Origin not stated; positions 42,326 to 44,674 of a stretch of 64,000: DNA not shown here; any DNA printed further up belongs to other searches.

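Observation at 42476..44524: Asparagine-synthetase-like amidotransferase fused to a Dph6-type diphthine-ammonia ligase domain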

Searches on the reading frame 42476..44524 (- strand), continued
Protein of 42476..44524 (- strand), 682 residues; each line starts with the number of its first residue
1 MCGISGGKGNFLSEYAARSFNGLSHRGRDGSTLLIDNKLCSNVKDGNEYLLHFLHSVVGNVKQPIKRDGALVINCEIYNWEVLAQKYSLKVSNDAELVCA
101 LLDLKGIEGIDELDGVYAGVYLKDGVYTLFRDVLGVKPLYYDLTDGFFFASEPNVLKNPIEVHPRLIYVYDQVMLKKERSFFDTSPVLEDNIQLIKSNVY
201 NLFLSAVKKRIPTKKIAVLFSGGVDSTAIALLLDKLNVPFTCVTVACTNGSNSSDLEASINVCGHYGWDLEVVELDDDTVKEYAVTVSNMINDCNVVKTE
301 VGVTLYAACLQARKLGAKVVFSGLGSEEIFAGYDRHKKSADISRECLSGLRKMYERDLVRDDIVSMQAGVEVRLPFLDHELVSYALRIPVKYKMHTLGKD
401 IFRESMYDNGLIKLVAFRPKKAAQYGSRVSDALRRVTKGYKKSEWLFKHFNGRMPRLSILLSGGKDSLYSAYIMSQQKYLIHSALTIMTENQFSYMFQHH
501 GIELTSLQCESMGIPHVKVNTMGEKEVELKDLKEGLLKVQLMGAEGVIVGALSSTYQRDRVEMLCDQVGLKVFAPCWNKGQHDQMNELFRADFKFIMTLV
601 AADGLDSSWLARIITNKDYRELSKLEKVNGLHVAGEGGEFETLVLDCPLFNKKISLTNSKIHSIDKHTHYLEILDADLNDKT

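Call 80: find_encoding_contigs(protein=P0462, flank=8000, max_places=3)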
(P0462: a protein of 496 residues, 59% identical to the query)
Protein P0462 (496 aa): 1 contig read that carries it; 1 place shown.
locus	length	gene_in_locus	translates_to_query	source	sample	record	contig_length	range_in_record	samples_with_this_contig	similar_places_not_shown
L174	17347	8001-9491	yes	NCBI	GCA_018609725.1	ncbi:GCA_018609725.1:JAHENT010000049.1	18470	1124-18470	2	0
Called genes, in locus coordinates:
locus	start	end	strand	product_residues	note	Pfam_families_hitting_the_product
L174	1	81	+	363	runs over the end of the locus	-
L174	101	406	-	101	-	PF09871:DUF2098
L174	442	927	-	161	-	-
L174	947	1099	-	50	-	PF09723:Zn_ribbon_8 (weak)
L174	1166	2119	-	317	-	PF02649:GCHY-1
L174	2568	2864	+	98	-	PF05854:MC1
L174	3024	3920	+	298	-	PF00696:AA_kinase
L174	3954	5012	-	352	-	-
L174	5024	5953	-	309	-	PF02540:NAD_synthase, PF00958:GMP_synt_C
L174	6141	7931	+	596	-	PF00270:DEAD, PF04851:ResIII, PF00271:Helicase_C, PF16124:RecQ_Zn_bind, PF09382:RQC, PF00570:HRDC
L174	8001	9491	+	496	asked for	PF13537:GATase_7, PF00733:Asn_synthase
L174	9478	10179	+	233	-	PF01902:Diphthami_syn_2_N, PF28410:Diphthami_syn_2_C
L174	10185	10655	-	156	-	PF01625:PMSR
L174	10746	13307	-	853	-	PF02743:dCache_1, PF22673:MCP-like_PDC_1, PF17201:Cache_3-Cache_2, PF00989:PAS (faint), PF18947:HAMP_2, PF08447:PAS_3, PF00512:HisKA, PF02518:HATPase_c, +2 more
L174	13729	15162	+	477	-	PF00224:PK, PF02887:PK_C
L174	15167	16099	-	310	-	PF02754:CCG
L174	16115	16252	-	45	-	PF13183:Fer4_8 (faint)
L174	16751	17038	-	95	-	PF08915:tRNA-Thr_ED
